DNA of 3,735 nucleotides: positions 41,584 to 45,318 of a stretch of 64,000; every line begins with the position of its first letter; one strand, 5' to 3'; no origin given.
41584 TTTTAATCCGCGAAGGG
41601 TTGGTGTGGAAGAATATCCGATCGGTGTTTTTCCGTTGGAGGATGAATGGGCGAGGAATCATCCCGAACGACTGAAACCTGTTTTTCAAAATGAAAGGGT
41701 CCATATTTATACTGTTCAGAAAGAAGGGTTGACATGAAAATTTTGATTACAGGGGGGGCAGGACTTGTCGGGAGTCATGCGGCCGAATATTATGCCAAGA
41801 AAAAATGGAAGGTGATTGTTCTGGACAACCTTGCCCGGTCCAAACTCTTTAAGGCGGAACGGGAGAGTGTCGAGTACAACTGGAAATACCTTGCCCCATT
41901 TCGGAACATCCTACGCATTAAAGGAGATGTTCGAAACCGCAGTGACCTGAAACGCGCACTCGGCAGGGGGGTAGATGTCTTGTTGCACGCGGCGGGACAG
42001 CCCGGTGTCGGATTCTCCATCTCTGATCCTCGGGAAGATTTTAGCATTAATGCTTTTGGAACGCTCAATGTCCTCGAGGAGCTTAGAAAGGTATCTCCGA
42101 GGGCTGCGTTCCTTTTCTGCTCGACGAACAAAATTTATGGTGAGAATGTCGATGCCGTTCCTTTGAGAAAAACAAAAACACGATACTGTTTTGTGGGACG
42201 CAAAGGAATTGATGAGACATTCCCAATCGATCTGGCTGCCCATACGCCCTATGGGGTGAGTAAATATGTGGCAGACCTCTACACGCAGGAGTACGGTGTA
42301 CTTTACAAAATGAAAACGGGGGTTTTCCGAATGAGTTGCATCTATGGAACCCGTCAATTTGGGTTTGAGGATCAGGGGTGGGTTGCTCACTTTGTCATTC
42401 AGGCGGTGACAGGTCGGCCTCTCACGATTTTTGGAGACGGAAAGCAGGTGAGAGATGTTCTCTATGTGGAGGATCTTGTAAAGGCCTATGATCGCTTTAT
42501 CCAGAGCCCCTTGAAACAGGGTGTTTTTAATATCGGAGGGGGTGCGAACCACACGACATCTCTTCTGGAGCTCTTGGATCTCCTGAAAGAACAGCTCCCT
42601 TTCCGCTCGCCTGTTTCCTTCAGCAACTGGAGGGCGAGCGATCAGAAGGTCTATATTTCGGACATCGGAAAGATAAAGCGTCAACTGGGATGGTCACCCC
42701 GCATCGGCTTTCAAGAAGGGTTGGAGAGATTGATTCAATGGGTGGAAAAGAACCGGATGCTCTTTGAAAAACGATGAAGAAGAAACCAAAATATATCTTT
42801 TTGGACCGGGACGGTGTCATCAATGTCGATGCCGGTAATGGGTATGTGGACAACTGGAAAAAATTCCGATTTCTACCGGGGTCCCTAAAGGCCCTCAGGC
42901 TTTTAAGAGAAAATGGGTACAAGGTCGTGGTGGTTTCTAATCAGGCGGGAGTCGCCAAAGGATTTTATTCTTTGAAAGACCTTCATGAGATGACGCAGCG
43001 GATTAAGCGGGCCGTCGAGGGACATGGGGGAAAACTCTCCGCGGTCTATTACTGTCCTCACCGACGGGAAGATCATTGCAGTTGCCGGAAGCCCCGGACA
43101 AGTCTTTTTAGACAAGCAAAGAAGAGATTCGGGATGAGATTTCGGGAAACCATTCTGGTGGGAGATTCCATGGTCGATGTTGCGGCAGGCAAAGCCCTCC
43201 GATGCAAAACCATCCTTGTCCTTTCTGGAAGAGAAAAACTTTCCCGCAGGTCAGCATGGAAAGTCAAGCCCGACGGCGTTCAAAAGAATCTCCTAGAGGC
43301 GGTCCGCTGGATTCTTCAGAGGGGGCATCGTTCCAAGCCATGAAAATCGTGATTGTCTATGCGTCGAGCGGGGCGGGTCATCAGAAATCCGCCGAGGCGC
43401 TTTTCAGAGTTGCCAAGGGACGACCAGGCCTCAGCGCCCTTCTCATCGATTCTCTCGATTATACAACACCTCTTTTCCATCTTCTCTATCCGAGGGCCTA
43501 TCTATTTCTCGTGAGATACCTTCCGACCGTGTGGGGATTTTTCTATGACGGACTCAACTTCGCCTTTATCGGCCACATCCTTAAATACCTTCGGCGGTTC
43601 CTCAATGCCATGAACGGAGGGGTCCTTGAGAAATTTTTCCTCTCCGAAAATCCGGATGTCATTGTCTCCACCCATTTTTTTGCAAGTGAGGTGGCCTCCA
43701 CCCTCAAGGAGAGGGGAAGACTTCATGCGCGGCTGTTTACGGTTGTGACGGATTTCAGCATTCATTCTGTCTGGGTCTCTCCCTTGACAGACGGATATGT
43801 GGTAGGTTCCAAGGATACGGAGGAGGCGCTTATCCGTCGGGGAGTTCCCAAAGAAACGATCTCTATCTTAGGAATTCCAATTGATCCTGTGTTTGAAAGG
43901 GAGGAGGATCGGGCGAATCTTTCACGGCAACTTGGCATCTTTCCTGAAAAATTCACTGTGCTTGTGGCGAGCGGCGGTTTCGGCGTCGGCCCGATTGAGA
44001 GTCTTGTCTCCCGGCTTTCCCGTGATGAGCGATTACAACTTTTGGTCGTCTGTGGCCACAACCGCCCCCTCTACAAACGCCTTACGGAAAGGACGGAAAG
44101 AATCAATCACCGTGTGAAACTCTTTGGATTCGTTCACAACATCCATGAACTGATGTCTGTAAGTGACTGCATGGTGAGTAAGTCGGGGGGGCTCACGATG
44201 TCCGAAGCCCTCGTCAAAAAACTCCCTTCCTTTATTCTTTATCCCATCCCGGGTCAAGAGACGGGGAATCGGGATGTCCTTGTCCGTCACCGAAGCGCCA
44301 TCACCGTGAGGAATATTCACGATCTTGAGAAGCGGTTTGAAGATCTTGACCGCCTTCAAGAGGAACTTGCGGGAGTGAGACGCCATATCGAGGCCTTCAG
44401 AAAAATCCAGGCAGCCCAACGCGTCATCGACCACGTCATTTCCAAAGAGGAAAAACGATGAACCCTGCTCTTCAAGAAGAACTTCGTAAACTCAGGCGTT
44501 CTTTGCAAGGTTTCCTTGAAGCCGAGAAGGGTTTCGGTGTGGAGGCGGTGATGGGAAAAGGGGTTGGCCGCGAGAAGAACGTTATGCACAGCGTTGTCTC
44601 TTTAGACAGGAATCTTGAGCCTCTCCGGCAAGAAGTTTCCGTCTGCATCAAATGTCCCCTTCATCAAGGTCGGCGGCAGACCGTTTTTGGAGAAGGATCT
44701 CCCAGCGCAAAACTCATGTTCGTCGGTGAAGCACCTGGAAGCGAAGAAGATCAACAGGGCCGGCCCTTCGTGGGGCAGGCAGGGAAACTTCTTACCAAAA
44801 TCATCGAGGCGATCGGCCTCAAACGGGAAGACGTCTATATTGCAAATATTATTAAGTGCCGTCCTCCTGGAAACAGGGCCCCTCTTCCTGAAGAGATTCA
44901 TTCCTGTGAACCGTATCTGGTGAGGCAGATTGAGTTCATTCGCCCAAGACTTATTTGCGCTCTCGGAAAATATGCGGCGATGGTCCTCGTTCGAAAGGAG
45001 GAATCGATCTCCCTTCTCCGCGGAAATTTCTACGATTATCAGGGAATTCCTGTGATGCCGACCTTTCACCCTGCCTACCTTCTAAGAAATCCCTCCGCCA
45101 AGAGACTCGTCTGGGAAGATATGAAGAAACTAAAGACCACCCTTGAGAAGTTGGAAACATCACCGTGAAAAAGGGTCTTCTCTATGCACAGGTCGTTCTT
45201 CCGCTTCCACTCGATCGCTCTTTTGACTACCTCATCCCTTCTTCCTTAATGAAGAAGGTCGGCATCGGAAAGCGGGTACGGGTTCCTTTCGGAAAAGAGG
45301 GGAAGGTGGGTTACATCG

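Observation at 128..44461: About 44-kb single-strand glycan biosynthesis super-cluster predicting a heavily decorated heteropolysaccharide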

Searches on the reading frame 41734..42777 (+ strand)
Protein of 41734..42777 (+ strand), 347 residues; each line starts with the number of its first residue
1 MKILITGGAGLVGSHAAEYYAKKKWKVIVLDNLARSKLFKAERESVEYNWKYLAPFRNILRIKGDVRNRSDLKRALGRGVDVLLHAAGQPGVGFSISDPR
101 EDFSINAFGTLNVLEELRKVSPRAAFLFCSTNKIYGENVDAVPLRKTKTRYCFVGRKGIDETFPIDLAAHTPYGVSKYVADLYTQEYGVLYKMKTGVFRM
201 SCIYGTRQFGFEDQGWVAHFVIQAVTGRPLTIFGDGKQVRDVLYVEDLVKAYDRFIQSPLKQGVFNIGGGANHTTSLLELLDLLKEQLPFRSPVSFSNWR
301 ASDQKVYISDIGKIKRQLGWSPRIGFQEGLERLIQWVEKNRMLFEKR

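Call 6: search_protein_families(library=pfam, proteins=[window:41734-42777:+])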
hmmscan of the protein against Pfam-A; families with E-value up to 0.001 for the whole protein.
window:41734-42777:+ (347 aa): 7 families
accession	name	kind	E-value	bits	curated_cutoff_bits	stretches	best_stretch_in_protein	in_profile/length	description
PF01370.27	Epimerase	-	4.7e-48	164.1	20.9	1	3-268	1-240/240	NAD dependent epimerase/dehydratase family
PF16363.11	GDP_Man_Dehyd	-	5.5e-42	144.8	27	1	4-332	1-331/332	GDP-mannose 4,6 dehydratase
PF01073.25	3Beta_HSD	-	4.6e-11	42.7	22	1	4-251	1-224/280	3-beta hydroxysteroid dehydrogenase/isomerase family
PF02719.21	Polysacc_synt_2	-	5.9e-10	39.2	20.2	1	3-133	1-130/293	Polysaccharide biosynthesis protein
PF07993.18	NAD_binding_4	-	5.4e-08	32.7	20.1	1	5-248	1-254/258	Male sterility protein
PF04321.23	RmlD_sub_bind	-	2.8e-06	27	27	1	1-270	1-215/287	RmlD substrate binding domain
PF00106.31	adh_short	-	0.00084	19.3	26.6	0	3-116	3-118/195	short chain dehydrogenase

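Call 18: search_protein_families(library=ncbifam, proteins=[window:41734-42777:+], max_evalue=0.00001)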
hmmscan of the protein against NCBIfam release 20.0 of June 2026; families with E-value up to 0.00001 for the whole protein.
window:41734-42777:+ (347 aa): 19 families
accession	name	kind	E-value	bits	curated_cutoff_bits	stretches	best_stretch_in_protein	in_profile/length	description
TIGR01181.1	dTDP_gluc_dehyt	equivalog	9.7e-45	153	365.1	1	2-343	1-317/321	dTDP-glucose 4,6-dehydratase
TIGR01179.1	galE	equivalog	2.9e-33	115.1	262.3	1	2-340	1-328/332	UDP-glucose 4-epimerase GalE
NF007490.0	PRK10084.1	subfamily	1.8e-28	99.6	649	1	1-342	1-339/361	dTDP-glucose 4,6-dehydratase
NF007582.0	PRK10217.1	equivalog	1.2e-24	87.1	698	1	2-341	3-335/355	dTDP-glucose 4,6-dehydratase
NF011728.1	PRK15181.1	equivalog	4.1e-24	85.2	760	1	3-340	18-341/348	Vi polysaccharide biosynthesis UDP-N-acetylglucosaminuronic acid C-4 epimerase TviC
NF007956.0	PRK10675.1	subfamily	1.3e-21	77.2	394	1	1-339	1-331/338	UDP-glucose 4-epimerase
TIGR04180.1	EDH_00030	hypoth_equivalog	3.5e-20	72.3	475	1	3-323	1-295/297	NAD-dependent 4,6-dehydratase LegB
TIGR02622.1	CDP_4_6_dhtase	equivalog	1.1e-16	60.9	278.45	1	2-139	6-137/352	CDP-glucose 4,6-dehydratase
TIGR02197.1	heptose_epim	equivalog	1.3e-16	60.7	274.6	1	3-339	1-315/316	ADP-glyceromanno-heptose 6-epimerase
NF041015.1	UDPsulfquin_syn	equivalog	4.9e-15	55.4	575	1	1-341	1-367/384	UDP-sulfoquinovose synthase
NF042422.1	oxyalk_red_OleD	equivalog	9.3e-11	41.7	580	0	1-252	1-211/329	2-alkyl-3-oxoalkanoate reductase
NF047922.1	GDPFucSynFcl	equivalog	1.2e-09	38.1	500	1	229-340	196-304/308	GDP-L-fucose synthase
NF043036.1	ErythonDh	equivalog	1.7e-08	34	325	1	1-141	1-135/321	D-erythronate dehydrogenase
TIGR03466.1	HpnA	hypoth_equivalog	1.9e-07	30.3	367.65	0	1-141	1-123/327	hopanoid-associated sugar epimerase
TIGR01472.1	gmd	equivalog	6.9e-07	28.8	415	0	3-146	3-145/342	GDP-mannose 4,6-dehydratase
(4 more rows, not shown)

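Call 36: search_solved_structures(query=window:41734-42777:+, max_evalue=1e-25)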
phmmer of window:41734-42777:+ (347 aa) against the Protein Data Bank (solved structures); distinct sequences matched with E-value up to 1e-25: 11.
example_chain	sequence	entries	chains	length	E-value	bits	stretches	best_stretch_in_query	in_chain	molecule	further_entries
9rl0_E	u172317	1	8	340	1.7e-75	257.5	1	1-339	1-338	CDP-tyvelose 2-epimerase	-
1orr_A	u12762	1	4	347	1.6e-64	221.4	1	2-338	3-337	CDP-tyvelose-2-epimerase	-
4zrm_A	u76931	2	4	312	2.2e-40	142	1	1-339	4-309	UDP-glucose 4-epimerase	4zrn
6pmh_A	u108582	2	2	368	4.7e-33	117.9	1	3-346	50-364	UDP-glucose 4-epimerase related protein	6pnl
2hun_A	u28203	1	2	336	6.4e-32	114.2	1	1-342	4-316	336aa long hypothetical dTDP-glucose 4,6-dehydratase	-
6bi4_A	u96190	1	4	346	4e-30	108.3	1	1-341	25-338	dTDP-glucose 4,6-dehydratase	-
2p5u_A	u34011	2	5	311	1.1e-29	106.8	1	1-332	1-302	UDP-glucose 4-epimerase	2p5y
8vr2_A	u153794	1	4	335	1.2e-27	100.2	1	2-340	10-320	NAD-dependent epimerase/dehydratase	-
8du1_A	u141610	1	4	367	6.5e-27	97.7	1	2-342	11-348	dTDP-glucose 4,6-dehydratase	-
6bwl_A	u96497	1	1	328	1.6e-26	96.5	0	1-339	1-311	Pal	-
7ys8_A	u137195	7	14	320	2.5e-26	95.8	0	1-337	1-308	UDP-glucose 4-epimerase | UDP-glucose 4-epimerase along with EC 5.1.3.2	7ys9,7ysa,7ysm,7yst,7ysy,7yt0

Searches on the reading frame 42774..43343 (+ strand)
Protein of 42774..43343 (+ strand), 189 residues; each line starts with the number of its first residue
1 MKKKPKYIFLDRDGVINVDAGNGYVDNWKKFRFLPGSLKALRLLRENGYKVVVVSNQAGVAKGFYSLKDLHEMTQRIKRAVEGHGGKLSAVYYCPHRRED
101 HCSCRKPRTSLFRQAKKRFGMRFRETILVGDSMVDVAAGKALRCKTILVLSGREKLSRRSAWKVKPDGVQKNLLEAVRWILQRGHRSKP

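Call 6: search_protein_families(library=pfam, proteins=[window:42774-43343:+])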
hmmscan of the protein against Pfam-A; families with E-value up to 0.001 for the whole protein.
window:42774-43343:+ (189 aa): 6 families
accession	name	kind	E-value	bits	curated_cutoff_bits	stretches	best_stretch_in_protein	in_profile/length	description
PF13242.12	Hydrolase_like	-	2.8e-14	53.2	22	1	104-176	2-75/75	HAD-hyrolase-like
PF00702.32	Hydrolase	-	3.5e-10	41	26.4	1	32-141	98-189/191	haloacid dehalogenase-like hydrolase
PF13419.12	HAD_2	-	3.3e-09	37.6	23.8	1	100-149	129-178/178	Haloacid dehalogenase-like hydrolase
PF08645.17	PNK3P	-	5.7e-09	36.3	22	1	21-132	17-126/161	Polynucleotide kinase 3 phosphatase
PF13344.12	Hydrolase_6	-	2.9e-05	24.5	27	1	8-63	1-45/101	Haloacid dehalogenase-like hydrolase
PF12710.13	HAD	-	0.00028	21.8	27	0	26-138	78-187/189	haloacid dehalogenase-like hydrolase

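Call 18: search_protein_families(library=ncbifam, proteins=[window:42774-43343:+], max_evalue=0.00001)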
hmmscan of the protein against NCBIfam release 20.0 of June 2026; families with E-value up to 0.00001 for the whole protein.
window:42774-43343:+ (189 aa): 16 families
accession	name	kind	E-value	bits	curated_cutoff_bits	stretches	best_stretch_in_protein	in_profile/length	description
NF006506.0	PRK08942.1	equivalog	3.3e-53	179.9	178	1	5-182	3-179/182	D-glycero-beta-D-manno-heptose 1,7-bisphosphate 7-phosphatase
TIGR01656.1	Histidinol-ppas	subfamily_domain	9.6e-38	129.4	84.15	1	7-148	2-145/149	histidinol-phosphate phosphatase domain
TIGR00213.1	GmhB_yaeD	subfamily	3.6e-37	127.7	149.6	1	6-154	2-154/176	D-glycero-beta-D-manno-heptose 1,7-bisphosphate 7-phosphatase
TIGR01662.1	HAD-SF-IIIA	subfamily_domain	5.3e-33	114.1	44.6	1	6-150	1-139/141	HAD-IIIA family hydrolase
NF050049.1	HBPPhtaseGmhB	domain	9.2e-32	110.2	250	1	4-152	2-146/171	D-glycero-alpha-D-manno-heptose-1,7-bisphosphate 7-phosphatase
NF005264.0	PRK06769.1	equivalog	4.8e-29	101.4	217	1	6-183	5-174/175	HAD-IIIA family hydrolase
NF003937.0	PRK05446.1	equivalog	9.9e-25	87.3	443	1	5-156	3-149/355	bifunctional histidinol-phosphatase/imidazoleglycerol-phosphate dehydratase HisB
TIGR01261.1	hisB_Nterm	equivalog_domain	3.8e-21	75.2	140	1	6-147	2-144/161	histidinol-phosphatase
TIGR01460.1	HAD-SF-IIA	subfamily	8.7e-10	38.8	100.15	0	106-152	197-246/246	HAD-IIA family hydrolase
TIGR01458.1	HAD-SF-IIA-hyp3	hypoth_equivalog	6.9e-09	35.4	175.95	1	104-182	177-256/257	TIGR01458 family HAD-type hydrolase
TIGR01452.1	PGP_euk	subfamily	8.5e-09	35.2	201.95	1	84-161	181-258/279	phosphoglycolate/pyridoxal phosphate family phosphatase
NF009695.0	PRK13222.1-2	equivalog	2.1e-08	34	225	1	102-180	146-222/226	phosphoglycolate phosphatase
TIGR02253.1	CTE7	subfamily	3.6e-08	33.4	169.75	0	101-158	145-203/221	TIGR02253 family HAD-type hydrolase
TIGR01449.2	PGP_bact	equivalog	4.7e-07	29.5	180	0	102-154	137-189/213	phosphoglycolate phosphatase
TIGR01668.1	YqeG_hyp_ppase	hypoth_equivalog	9.2e-07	28.5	89.1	1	41-157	52-143/170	YqeG family HAD IIIA-type phosphatase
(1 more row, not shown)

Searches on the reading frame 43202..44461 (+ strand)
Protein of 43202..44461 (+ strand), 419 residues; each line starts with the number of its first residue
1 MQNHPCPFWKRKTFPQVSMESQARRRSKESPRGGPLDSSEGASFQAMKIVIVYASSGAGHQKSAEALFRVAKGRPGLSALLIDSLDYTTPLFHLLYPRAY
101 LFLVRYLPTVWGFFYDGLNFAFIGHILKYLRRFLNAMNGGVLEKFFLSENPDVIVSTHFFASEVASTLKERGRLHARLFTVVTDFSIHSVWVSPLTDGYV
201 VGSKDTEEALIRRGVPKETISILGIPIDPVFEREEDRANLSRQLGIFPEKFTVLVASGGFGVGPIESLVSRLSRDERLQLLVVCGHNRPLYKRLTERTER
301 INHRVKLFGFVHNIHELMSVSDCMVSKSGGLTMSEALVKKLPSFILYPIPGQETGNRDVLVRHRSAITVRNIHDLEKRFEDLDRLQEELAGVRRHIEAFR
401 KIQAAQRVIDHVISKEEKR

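Call 6: search_protein_families(library=pfam, proteins=[window:43202-44461:+])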
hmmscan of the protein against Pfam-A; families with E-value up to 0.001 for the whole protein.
window:43202-44461:+ (419 aa): 5 families
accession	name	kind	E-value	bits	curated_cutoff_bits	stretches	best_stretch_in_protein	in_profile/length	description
PF06925.17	MGDG_synth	-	1e-29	104.2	25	1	60-227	1-169/169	Monogalactosyldiacylglycerol (MGDG) synthase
PF04101.22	Glyco_tran_28_C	-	6.7e-08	33.2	22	1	266-370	15-124/166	Glycosyltransferase family 28 C-terminal domain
PF02350.25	Epimerase_2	-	4.3e-06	26.3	30.6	1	194-411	121-345/347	UDP-N-acetylglucosamine 2-epimerase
PF13692.12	Glyco_trans_1_4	-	0.00016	22.4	27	1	270-343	25-103/142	Glycosyl transferases group 1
PF00534.26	Glycos_transf_1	-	0.00045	20.2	26.4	0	277-344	46-120/172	Glycosyl transferases group 1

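Call 18: search_protein_families(library=ncbifam, proteins=[window:43340-44461:+], max_evalue=0.00001)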
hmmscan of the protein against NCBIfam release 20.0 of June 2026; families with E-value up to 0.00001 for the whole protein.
window:43340-44461:+ (373 aa): 4 families
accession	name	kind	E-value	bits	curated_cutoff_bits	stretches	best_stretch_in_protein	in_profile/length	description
NF010135.0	PRK13609.1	equivalog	5.5e-63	213.2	500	1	2-371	6-370/388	diglucosyl diacylglycerol synthase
NF010134.0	PRK13608.1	equivalog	7.6e-43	147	557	1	96-349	96-348/391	diglucosyl diacylglycerol synthase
TIGR01133.1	murG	equivalog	1.2e-09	37.7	250.25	1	190-364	169-351/353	undecaprenyldiphospho-muramoylpentapeptide beta-N-acetylglucosaminyltransferase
TIGR03590.1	PseG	equivalog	2.5e-06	27.3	153.55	1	182-301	155-268/280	UDP-2,4-diacetamido-2,4,6-trideoxy-beta-L-altropyranose hydrolase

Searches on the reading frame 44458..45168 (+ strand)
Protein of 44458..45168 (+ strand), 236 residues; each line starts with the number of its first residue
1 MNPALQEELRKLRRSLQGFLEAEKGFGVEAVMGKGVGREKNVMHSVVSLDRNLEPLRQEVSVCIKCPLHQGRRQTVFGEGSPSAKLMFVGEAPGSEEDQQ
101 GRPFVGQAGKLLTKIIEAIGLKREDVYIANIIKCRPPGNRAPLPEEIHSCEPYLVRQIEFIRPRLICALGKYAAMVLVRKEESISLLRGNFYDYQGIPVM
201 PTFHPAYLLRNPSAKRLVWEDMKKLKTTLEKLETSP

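Call 6: search_protein_families(library=pfam, proteins=[window:44458-45168:+])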
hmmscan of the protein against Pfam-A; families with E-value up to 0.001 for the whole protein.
window:44458-45168:+ (236 aa): 1 family
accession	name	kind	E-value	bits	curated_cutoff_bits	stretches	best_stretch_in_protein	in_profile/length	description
PF03167.25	UDG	-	3.6e-42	144.2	24.3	1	77-222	1-140/141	Uracil DNA glycosylase superfamily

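Call 18: search_protein_families(library=ncbifam, proteins=[window:44458-45168:+], max_evalue=0.00001)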
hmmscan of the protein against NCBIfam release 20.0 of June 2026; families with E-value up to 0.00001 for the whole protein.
window:44458-45168:+ (236 aa): 3 families
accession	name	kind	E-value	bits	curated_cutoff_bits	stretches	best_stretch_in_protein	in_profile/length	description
TIGR00758.1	UDG_fam4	subfamily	1e-68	230.4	125.3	1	63-229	1-171/173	uracil-DNA glycosylase, family 4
NF040953.1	Arch_udg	equivalog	2.9e-66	222.5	250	1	54-226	2-183/184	type-4 uracil-DNA glycosylase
TIGR03914.1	UDG_fam_dom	hypoth_equivalog_domain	9.4e-46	156.3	189.95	1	44-216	36-216/231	UdgX family uracil-DNA binding protein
